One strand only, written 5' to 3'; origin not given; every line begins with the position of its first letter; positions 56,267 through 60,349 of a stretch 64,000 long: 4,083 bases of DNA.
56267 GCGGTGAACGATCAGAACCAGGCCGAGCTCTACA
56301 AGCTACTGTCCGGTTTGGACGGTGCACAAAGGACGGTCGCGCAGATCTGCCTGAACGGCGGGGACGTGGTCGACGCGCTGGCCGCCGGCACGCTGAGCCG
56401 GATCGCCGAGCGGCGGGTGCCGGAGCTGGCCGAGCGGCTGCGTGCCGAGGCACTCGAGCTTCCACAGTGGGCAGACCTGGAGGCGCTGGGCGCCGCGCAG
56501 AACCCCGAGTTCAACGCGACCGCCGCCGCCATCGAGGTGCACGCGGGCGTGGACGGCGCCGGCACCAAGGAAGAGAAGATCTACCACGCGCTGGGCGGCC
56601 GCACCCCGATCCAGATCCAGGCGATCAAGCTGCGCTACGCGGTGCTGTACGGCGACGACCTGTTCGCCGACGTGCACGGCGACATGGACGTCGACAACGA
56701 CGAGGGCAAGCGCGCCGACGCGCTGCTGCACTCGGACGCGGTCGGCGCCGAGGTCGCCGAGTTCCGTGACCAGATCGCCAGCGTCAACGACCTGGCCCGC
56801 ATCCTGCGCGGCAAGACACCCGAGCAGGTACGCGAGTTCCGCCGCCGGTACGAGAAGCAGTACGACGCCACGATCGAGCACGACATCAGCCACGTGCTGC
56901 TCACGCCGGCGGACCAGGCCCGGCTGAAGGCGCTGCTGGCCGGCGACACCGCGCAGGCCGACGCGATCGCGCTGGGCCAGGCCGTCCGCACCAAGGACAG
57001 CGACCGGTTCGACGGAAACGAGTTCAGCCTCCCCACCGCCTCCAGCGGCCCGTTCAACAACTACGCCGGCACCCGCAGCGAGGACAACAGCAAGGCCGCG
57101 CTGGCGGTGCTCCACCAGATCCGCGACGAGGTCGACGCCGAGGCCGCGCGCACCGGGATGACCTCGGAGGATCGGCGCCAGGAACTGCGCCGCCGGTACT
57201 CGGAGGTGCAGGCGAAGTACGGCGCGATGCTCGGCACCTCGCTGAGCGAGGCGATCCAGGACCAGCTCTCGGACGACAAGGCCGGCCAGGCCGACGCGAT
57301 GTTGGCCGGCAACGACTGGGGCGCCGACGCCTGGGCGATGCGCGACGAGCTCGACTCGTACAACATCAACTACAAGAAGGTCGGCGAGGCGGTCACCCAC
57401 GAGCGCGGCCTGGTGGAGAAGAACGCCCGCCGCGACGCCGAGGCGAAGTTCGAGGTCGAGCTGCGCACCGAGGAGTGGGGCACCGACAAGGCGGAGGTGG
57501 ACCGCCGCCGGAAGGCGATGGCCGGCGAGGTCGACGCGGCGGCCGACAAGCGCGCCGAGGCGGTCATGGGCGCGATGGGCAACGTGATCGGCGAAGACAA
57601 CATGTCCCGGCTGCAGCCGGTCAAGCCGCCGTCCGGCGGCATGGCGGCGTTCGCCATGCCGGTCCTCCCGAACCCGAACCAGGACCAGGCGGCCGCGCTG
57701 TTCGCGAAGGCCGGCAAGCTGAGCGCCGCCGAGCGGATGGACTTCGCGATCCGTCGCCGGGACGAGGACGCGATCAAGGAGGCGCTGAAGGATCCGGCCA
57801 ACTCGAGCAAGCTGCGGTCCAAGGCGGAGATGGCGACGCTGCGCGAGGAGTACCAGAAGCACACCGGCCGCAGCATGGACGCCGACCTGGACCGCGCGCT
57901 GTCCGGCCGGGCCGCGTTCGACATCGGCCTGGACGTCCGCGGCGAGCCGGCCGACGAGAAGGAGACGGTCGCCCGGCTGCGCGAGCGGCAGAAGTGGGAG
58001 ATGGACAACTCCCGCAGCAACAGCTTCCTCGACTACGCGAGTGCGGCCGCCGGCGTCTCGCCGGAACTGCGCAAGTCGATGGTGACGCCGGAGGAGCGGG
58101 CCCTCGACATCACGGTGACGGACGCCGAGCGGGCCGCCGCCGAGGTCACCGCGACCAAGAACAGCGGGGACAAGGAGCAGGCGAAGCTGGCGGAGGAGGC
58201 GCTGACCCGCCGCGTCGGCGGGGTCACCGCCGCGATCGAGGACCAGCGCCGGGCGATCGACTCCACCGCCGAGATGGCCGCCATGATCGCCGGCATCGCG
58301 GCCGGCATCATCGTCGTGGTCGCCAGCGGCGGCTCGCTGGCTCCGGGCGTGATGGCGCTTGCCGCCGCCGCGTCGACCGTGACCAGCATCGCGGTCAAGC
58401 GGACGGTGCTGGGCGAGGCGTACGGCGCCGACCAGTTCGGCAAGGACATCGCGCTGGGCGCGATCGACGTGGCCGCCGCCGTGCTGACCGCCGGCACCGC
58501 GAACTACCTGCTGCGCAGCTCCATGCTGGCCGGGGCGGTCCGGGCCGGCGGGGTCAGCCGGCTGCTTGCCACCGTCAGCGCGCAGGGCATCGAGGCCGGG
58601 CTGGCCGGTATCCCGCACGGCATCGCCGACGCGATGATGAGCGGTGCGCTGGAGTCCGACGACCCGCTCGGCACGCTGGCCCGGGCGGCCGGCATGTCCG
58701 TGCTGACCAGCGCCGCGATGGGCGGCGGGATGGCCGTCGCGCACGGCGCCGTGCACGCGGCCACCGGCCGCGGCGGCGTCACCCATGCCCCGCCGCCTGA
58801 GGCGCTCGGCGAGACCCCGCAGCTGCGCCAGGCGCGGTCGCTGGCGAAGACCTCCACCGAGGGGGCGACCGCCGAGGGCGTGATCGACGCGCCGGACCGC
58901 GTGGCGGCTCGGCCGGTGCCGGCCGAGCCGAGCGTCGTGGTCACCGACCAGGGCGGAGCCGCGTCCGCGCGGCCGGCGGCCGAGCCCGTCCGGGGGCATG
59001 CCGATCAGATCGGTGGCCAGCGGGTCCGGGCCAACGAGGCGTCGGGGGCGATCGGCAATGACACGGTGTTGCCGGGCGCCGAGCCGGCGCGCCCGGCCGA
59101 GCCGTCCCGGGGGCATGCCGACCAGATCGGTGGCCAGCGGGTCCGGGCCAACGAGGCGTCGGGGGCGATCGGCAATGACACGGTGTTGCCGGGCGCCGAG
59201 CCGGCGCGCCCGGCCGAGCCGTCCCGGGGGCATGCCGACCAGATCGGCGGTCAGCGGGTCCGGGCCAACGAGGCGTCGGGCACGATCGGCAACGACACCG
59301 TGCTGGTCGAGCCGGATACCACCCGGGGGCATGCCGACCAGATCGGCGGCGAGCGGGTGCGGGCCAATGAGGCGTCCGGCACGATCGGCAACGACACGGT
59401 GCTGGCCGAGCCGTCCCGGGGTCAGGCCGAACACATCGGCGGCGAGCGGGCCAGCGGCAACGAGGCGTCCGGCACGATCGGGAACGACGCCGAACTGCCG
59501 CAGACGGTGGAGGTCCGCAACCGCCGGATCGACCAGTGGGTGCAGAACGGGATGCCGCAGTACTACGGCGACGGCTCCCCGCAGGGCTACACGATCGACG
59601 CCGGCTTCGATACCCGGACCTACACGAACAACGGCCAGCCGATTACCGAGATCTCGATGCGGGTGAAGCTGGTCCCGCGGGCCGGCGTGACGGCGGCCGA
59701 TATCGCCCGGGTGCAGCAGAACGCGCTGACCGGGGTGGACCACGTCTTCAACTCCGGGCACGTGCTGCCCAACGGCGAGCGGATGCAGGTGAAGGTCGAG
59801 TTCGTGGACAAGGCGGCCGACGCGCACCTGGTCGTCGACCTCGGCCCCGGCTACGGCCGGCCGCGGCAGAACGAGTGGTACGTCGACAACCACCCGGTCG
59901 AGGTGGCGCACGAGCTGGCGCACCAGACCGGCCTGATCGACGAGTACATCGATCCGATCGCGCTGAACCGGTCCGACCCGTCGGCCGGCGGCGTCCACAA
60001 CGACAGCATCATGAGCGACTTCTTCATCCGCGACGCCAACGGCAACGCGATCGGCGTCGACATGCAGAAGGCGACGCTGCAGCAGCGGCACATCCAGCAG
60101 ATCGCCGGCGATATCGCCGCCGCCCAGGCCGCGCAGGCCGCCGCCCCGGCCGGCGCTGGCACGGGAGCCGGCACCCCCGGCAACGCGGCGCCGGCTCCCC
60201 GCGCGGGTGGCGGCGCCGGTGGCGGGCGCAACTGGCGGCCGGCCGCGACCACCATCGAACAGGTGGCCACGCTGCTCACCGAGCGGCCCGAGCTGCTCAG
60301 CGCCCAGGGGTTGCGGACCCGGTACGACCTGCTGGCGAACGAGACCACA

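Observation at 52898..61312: Intact ~2800-aa DUF4157-headed giant protein: polymorphic-toxin/eCIS-cargo-like architecture of unusual complexity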

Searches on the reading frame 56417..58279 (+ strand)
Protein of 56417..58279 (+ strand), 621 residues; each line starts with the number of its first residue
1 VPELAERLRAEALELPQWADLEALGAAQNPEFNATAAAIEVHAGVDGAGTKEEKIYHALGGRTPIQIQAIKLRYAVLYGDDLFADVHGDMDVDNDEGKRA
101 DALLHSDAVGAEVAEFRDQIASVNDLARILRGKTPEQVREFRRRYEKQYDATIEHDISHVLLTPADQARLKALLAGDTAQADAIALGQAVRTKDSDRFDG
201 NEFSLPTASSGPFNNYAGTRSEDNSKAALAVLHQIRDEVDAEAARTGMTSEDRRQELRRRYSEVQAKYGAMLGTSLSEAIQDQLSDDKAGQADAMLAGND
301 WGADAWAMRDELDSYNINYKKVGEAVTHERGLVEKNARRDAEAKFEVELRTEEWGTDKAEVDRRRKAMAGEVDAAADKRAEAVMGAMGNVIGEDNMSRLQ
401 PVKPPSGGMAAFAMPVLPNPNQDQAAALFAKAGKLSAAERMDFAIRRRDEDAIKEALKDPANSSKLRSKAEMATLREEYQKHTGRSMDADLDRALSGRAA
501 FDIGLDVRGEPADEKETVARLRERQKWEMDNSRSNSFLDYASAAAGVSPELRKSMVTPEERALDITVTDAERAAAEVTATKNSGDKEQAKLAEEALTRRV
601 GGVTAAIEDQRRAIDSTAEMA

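Call 25: search_protein_families(library=pfam, proteins=[window:56417-58279:+], max_evalue=10)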
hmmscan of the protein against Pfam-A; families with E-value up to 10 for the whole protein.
window:56417-58279:+ (621 aa): 2 families
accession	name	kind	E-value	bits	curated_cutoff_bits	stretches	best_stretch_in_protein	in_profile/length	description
PF00191.25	Annexin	-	2.5e-21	76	25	3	37-91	3-56/66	Annexin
PF17932.6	TetR_C_24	-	3.4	8.4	26.4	1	113-166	19-72/114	Tetracyclin repressor-like, C-terminal domain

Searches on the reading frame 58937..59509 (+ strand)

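Call 25: search_protein_families(library=pfam, proteins=[window:58937-59509:+], max_evalue=10)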
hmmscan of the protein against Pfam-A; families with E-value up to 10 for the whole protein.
seq(191 aa): 1 family
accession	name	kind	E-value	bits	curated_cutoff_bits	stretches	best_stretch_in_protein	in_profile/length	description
PF17758.7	Prot_ATP_ID_OB_N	-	0.054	13.6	23.4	0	27-41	40-54/62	Proteasomal ATPase OB N-terminal domain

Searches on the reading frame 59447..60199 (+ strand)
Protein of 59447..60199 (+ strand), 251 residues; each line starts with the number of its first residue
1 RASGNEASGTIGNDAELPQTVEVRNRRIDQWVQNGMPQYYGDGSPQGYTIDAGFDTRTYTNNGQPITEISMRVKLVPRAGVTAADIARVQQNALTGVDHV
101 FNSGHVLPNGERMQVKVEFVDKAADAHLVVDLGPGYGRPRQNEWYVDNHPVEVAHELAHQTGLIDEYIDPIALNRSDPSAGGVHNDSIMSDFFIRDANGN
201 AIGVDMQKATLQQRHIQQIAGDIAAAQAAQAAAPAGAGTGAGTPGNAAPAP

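Call 25: search_protein_families(library=pfam, proteins=[window:59447-60199:+], max_evalue=10)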
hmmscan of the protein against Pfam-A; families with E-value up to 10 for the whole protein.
seq(251 aa): 1 family
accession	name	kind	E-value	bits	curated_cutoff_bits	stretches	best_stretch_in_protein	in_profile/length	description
PF12725.13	DUF3810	-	0.079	12.8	28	1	148-166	189-207/311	Protein of unknown function (DUF3810)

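Call 26: find_homologous_proteins(query=window:59492-60124:+, max_evalue=0.001)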
Query seq(211 aa) (211 aa): 1 proteins with E <= 0.001 among 213 candidates.
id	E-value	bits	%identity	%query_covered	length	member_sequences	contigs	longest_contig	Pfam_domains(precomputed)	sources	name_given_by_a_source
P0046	2.4e-37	147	44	84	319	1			-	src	-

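Call 31: search_solved_structures(query=A1, max_evalue=10, show_alignments=3)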
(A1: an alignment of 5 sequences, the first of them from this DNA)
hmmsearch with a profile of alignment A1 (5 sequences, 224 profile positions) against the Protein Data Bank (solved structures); distinct sequences matched with E-value up to 10: 0.

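Call 42: search_protein_representatives(alignment_id=A1)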
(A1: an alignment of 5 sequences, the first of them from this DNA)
Query: 5 sequences, 224 profile positions. Proteins with E-value up to 0.001 (for the whole library): 1068; up to 1e-10: 586; up to 1e-30: 105. The best 150 are listed.
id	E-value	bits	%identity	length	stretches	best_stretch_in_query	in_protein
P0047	1.6e-199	675.5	-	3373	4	16-222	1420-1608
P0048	1.0e-143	493.0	-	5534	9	23-216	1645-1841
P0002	4.3e-110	383.0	-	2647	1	2-223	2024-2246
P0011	1.1e-106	371.8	-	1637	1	2-223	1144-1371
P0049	1.1e-103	362.0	-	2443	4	42-221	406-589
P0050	3.5e-92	324.4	-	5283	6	39-161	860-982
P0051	1.2e-89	316.1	-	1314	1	6-222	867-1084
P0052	1.2e-86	306.3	-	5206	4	16-179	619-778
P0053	7.1e-86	303.8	-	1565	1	4-222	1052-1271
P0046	1.2e-85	303.0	-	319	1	33-223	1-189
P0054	1.6e-83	296.1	-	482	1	4-223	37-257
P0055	1.0e-82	293.4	-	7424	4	21-178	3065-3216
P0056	1.5e-79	283.1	-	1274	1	5-220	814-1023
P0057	8.2e-78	277.4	-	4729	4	51-177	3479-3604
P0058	6.7e-77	274.4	-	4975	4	38-219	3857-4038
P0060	9.2e-73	260.9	-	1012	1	27-222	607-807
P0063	3.0e-71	255.9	-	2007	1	4-222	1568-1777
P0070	4.5e-59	216.1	-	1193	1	5-222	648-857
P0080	2.4e-54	200.7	-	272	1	6-222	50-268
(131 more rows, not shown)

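Call 55: predict_structure(alignment_id=A1)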
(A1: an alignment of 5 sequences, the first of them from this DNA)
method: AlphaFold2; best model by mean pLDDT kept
length: 216 residues; sequences in the alignment: 5
mean_pLDDT: 64.7   pTM: 0.66
mean pLDDT of the five models: 64.7, 56.0, 55.4, 52.5, 50.8
residues with pLDDT >= 90: 20; 70-90: 77; 50-70: 59; < 50: 60
segments of 3 or more residues with pLDDT < 50: 1-18, 32-35, 153-158, 165-178, 183-185, 190-196
pLDDT, mean of each block of 10 residues (from residue 1): 29 47 52 53 77 85 92 91 80 80 88 82 68 78 66 46 46 45 51 47 63 50
secondary structure, 60 per line:
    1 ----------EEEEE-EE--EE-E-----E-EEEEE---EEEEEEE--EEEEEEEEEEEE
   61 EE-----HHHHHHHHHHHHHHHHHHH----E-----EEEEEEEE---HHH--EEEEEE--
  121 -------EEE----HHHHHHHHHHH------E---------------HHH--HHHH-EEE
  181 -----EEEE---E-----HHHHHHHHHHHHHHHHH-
elements in order: E11-15 E32-36 E40-46 E49-62 H68-86 E97-104 E113-118 E128-130 H135-145 H173-176 E178-180 E186-189 H199-215

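Call 60: fold_search(model_id=the predicted structure, library=pdb)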
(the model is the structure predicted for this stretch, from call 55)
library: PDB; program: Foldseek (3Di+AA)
matches with E <= 10: 1088; with E <= 0.001: 0
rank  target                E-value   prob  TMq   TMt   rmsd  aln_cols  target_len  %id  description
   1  1ayk_MODEL_1_A        6.8e-03  0.92  0.27  0.33   8.3       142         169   12  INHIBITOR-FREE CATALYTIC FRAGMENT OF HUMAN FIBROBLAST COLLAGENASE, NMR, 30 STRUCTURES (released 1998-02-25)
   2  1ztq_A                1.4e-02  0.87  0.26  0.33   7.5       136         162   13  Crystal structure of the catalytic domain of MMP-13 complexed with WAY-033 (released 2006-05-30)
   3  2xs3_A                2.1e-02  0.80  0.28  0.34   9.1       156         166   10  Structure of karilysin catalytic MMP domain (released 2010-11-03)
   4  7pol_A                2.1e-02  0.30  0.25  0.18  14.2       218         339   13  Crystal structure of profragilysin-3 (proBFT-3) from Bacteroides fragilis in complex with flumequine (released 2022-09-14)
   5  7xgj_A                2.7e-02  0.60  0.30  0.37   9.5       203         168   12  Crystal structure of human MMP-2 catalytic domain in complex with inhibitor (released 2022-06-29)
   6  2efg_A                2.9e-02  0.28  0.17  0.08  14.2       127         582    9  TRANSLATIONAL ELONGATION FACTOR G COMPLEXED WITH GDP (released 1999-09-30)
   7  5uwn_E                3.1e-02  0.82  0.27  0.34   7.3       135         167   15  Matrix metalloproteinase-13 complexed with selective inhibitor compound 10d (released 2017-07-12)
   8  2k2g_MODEL_1_A        3.3e-02  0.93  0.28  0.35   6.5       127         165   11  Solution structure of the wild-type catalytic domain of human matrix metalloproteinase 12 (MMP-12) in complex  (released 2008-05-20)
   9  1you_B                3.3e-02  0.57  0.28  0.34  12.3       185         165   12  Crystal structure of the catalytic domain of MMP-13 complexed with a potent pyrimidinetrione inhibitor (released 2005-03-15)
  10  8h3y_A                3.3e-02  0.38  0.26  0.18  11.1       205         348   12  Bacteroide Fragilis Toxin in complex with nanobody 327 (released 2023-02-08)
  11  2yig_A                3.5e-02  0.84  0.27  0.34   7.5       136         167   14  MMP13 in complex with a novel selective non zinc binding inhibitor (released 2011-06-29)
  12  4fn5_A                3.5e-02  0.23  0.17  0.07  15.6       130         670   10  ELONGATION FACTOR G 1 (PSEUDOMONAS AERUGINOSA) IN COMPLEX WITH Argyrin B (released 2012-09-26)
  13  4c2e_A                3.7e-02  0.11  0.11  0.07  17.4       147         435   10  Crystal structure of the protease CtpB(S309A) present in a resting state (released 2013-12-04)
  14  1c3i_A                3.9e-02  0.69  0.26  0.32   6.6       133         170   12  HUMAN STROMELYSIN-1 CATALYTIC DOMAIN COMPLEXED WITH RO-26-2812 (released 2000-07-26)
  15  1g05_B                4.2e-02  0.75  0.25  0.30   6.2       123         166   14  HETEROCYCLE-BASED MMP INHIBITOR WITH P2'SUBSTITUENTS (released 2001-10-05)
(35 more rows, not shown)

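Call 68: search_protein_families(library=pfam, proteins=[P0051, P0053, P0056, P0063, P0060, P0070, P0054, P0080], max_evalue=0.001)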
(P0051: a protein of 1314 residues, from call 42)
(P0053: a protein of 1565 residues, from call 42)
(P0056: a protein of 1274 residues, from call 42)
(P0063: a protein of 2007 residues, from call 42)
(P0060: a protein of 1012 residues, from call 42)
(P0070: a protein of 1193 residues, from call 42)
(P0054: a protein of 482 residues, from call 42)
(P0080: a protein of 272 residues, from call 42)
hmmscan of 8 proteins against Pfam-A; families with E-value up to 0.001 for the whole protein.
P0051 (1314 aa): 1 family
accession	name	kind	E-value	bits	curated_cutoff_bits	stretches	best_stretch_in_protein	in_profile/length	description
PF01442.23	Apolipoprotein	-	9.3e-09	35.7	90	1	271-483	8-170/190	Apolipoprotein A1/A4/E domain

P0053 (1565 aa): 1 family
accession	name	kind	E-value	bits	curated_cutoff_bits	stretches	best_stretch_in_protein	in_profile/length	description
PF01442.23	Apolipoprotein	-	0.00092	19.4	90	1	396-551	25-180/190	Apolipoprotein A1/A4/E domain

P0056 (1274 aa): 1 family
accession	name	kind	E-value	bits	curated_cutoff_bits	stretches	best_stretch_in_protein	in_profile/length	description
PF01442.23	Apolipoprotein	-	0.00025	21.3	90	0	445-502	119-176/190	Apolipoprotein A1/A4/E domain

P0063 (2007 aa): 2 families
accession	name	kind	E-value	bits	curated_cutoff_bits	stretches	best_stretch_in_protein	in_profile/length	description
PF15541.11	Ntox4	-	1.4e-12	48.3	25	1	1901-1965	4-69/109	Bacterial toxin 4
PF03497.21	Anthrax_toxA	-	0.00045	20.7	25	0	1247-1311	5-69/173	Anthrax toxin LF subunit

P0060 (1012 aa): 0 families

P0070 (1193 aa): 1 family
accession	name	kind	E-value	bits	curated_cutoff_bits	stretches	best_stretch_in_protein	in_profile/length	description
PF24120.1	SsdA_C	-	1.1e-06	29.6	27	1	1023-1074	8-55/56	Single-strand DNA deaminase toxin A, C-terminal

P0054 (482 aa): 0 families

P0080 (272 aa): 0 families
